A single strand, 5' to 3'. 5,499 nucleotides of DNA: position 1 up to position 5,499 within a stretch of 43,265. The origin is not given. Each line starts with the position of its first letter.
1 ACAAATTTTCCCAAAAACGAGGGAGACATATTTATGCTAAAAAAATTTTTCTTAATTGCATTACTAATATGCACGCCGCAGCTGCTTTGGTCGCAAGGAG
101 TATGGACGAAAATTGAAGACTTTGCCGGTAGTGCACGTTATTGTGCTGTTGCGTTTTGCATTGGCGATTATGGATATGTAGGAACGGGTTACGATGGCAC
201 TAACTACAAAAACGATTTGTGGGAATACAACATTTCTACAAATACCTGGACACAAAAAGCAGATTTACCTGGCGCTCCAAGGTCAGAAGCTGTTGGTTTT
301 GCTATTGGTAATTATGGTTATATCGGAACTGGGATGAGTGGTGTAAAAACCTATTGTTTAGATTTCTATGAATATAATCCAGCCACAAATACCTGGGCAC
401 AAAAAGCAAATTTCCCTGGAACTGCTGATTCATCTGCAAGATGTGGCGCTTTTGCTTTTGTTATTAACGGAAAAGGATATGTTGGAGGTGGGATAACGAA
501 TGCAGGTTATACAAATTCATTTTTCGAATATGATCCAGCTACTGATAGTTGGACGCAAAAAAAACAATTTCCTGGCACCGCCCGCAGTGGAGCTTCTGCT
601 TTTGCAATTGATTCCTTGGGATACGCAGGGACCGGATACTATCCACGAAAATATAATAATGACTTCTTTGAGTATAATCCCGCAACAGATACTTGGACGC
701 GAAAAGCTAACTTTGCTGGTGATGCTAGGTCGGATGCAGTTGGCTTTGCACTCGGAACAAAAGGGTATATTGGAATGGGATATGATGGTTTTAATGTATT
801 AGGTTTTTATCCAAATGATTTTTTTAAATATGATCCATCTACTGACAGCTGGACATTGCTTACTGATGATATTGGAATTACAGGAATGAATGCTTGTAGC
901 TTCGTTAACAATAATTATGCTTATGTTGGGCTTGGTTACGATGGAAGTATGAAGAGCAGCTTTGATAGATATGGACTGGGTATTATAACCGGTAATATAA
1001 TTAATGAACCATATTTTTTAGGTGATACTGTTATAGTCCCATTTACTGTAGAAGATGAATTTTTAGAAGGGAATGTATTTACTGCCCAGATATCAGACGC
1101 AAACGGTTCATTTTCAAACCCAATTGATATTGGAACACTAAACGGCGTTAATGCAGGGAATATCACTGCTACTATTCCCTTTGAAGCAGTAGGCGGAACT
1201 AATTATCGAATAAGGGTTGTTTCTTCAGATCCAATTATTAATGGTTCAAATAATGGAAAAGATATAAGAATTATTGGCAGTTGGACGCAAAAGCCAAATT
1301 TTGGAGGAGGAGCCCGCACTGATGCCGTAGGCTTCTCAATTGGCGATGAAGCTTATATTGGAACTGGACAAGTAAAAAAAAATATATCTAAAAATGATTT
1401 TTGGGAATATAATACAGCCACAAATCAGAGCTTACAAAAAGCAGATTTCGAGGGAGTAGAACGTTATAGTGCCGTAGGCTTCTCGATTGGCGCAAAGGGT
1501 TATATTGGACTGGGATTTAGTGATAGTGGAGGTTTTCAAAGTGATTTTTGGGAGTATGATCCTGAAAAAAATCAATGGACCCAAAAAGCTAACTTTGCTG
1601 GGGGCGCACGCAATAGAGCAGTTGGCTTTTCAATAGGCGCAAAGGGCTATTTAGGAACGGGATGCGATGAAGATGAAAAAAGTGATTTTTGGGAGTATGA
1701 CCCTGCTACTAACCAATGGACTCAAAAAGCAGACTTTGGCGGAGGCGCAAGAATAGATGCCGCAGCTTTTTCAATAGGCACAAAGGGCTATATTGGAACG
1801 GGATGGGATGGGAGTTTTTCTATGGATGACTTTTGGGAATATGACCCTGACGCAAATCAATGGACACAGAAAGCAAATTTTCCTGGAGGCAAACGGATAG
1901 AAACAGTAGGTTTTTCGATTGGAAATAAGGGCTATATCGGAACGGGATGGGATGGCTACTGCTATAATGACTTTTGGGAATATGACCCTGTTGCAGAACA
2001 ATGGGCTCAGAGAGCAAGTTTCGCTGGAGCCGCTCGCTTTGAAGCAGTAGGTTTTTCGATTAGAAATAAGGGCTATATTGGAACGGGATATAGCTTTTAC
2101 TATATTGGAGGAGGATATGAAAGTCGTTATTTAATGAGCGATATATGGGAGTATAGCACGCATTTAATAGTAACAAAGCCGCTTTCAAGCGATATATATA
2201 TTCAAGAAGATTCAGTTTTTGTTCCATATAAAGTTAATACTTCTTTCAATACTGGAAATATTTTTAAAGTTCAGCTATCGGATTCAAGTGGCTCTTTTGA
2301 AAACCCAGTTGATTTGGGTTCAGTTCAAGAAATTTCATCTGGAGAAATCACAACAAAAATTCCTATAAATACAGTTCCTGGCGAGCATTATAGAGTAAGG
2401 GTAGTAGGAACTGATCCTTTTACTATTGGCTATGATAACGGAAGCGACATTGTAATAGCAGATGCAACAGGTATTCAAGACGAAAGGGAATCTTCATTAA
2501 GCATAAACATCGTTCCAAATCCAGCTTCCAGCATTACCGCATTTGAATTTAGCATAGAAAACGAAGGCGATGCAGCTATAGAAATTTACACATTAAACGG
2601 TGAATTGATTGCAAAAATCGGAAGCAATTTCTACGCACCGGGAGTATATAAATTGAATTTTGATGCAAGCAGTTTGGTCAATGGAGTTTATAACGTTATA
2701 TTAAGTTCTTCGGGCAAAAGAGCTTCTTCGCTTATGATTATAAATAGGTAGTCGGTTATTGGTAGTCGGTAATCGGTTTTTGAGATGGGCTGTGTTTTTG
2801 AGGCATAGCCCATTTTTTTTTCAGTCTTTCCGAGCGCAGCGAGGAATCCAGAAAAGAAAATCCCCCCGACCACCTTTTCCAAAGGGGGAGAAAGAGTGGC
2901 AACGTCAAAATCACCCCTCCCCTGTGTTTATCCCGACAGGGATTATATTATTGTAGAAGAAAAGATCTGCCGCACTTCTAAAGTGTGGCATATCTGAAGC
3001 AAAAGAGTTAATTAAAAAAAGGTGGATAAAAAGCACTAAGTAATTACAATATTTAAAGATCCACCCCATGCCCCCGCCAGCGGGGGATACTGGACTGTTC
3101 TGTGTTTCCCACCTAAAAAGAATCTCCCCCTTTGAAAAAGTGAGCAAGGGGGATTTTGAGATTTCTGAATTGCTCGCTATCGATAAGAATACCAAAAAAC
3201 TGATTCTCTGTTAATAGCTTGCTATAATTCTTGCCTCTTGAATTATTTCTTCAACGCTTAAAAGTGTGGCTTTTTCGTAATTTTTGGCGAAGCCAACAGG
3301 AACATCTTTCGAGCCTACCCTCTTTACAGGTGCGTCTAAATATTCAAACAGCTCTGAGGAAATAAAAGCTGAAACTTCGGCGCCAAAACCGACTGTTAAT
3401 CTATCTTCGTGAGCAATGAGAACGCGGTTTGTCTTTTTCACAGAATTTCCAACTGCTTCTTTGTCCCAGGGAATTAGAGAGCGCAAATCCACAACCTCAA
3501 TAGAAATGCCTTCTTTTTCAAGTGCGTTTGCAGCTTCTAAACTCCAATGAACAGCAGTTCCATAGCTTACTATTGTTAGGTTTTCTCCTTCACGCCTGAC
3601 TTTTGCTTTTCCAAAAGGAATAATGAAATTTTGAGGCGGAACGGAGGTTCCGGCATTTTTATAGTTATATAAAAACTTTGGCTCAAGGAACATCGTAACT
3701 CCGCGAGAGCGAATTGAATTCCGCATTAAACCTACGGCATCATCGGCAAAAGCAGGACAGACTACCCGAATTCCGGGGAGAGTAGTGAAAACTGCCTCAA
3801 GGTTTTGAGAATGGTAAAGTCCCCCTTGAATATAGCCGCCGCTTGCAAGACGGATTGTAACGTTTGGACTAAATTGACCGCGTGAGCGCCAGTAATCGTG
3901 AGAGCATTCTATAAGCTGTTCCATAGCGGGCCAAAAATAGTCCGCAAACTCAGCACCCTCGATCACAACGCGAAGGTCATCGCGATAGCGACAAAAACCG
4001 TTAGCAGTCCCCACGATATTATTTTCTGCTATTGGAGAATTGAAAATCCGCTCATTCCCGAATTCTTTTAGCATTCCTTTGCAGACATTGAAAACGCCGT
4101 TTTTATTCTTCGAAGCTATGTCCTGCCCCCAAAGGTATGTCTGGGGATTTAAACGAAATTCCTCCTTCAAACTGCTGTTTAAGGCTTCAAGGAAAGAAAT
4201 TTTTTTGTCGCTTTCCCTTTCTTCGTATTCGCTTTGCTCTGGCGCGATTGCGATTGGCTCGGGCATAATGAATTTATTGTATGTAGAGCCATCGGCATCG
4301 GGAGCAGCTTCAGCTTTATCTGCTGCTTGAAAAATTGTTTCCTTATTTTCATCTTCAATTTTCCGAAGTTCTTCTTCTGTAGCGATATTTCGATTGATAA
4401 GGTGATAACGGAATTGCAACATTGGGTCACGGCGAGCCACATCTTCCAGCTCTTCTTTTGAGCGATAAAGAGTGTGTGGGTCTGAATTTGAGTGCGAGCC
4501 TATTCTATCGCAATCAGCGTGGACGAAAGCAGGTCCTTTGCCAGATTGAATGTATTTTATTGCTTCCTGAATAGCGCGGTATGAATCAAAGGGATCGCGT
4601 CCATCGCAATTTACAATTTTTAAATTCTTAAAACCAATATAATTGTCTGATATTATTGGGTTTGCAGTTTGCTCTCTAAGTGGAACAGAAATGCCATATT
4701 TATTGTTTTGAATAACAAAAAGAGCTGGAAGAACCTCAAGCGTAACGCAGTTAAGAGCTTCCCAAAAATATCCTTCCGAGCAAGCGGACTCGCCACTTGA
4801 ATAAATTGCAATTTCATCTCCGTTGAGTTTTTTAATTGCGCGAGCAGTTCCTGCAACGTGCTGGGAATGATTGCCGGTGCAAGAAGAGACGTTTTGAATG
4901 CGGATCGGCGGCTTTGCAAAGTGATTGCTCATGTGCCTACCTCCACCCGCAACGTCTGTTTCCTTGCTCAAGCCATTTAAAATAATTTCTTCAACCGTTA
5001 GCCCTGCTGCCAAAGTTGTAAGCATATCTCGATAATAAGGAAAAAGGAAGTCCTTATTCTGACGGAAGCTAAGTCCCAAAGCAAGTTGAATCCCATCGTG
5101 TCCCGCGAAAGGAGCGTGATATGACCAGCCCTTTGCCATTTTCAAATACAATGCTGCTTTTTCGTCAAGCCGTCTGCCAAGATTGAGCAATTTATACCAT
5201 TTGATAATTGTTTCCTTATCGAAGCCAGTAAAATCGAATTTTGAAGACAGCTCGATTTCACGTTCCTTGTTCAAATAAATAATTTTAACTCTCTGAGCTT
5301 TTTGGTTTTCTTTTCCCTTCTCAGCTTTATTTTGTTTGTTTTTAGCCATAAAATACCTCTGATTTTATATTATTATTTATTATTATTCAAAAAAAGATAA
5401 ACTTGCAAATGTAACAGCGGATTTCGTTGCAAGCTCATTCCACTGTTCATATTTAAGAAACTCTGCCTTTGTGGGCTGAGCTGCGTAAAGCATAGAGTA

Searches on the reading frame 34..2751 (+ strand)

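Call 85: search_protein_families(library=pfam, proteins=[window:34-2751:+], max_evalue=0.00001)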
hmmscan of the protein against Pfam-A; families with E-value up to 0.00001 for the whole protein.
window:34-2751:+ (905 aa): 9 families
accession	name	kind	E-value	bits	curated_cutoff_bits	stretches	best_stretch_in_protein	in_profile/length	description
PF24681.1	Kelch_KLHDC2_KLHL20_DRC7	-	3.2e-51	174.2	50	5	90-224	60-194/221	KLHDC2/KLHL20/DRC7 Kelch-repeats domain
PF13415.12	Kelch_3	-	2.9e-38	129.7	22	2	145-192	1-48/48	Galactose oxidase, central domain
PF01344.31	Kelch_1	-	9.5e-35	118.2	20.1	0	135-175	1-41/46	Kelch motif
PF13418.12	Kelch_4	-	5.2e-30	103.6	21.6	1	34-79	1-48/49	Galactose oxidase, central domain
PF24981.1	Beta-prop_ATRN-LZTR1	-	4.1e-25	89.1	50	1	99-293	5-212/289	Attractin/LZTR1 beta-propeller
PF24996.1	NANM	-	7.9e-24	84.6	45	1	77-213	3-136/350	N-acetylneuraminate epimerase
PF07646.21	Kelch_2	-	5.1e-21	73.9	21.3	0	136-177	2-45/48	Kelch motif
PF13964.12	Kelch_6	-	3.5e-19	68.5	25.3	0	43-82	10-49/50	Kelch motif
PF25210.1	Kelch_FKB95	-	5.4e-09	36.5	70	0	135-226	79-167/268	FKB95, Kelch-repeats domain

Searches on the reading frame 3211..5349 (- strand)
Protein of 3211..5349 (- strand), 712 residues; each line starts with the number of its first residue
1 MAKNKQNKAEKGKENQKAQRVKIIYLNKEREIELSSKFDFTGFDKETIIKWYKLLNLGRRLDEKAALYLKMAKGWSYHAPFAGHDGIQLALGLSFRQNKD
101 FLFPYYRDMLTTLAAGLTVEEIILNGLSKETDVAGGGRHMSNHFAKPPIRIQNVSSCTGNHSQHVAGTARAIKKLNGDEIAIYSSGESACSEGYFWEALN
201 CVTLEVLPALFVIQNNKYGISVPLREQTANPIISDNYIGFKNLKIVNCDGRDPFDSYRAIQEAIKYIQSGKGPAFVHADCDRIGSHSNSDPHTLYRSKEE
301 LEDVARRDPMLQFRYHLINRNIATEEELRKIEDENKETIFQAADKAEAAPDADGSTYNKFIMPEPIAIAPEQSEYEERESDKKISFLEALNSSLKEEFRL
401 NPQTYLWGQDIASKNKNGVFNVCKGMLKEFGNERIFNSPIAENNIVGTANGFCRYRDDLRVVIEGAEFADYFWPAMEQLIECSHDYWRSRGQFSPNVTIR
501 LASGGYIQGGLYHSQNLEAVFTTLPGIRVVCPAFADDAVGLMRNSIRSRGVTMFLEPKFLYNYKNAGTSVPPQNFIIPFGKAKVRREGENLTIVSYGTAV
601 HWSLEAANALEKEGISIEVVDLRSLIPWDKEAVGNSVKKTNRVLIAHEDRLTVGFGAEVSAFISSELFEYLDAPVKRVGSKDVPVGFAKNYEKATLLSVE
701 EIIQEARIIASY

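Call 85: search_protein_families(library=pfam, proteins=[window:3211-5349:-], max_evalue=0.00001)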
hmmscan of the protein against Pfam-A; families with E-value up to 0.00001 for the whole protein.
window:3211-5349:- (712 aa): 3 families
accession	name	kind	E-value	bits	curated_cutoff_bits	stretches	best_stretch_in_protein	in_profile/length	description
PF00676.26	E1_dh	-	1.1e-55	189.2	22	1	59-351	7-296/300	Dehydrogenase E1 component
PF02780.25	Transketolase_C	-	6.6e-39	133.1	25.9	1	580-702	1-124/124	Transketolase, C-terminal domain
PF02779.29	Transket_pyr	-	9.3e-23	81.2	27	1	383-562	2-173/174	Transketolase, pyrimidine binding domain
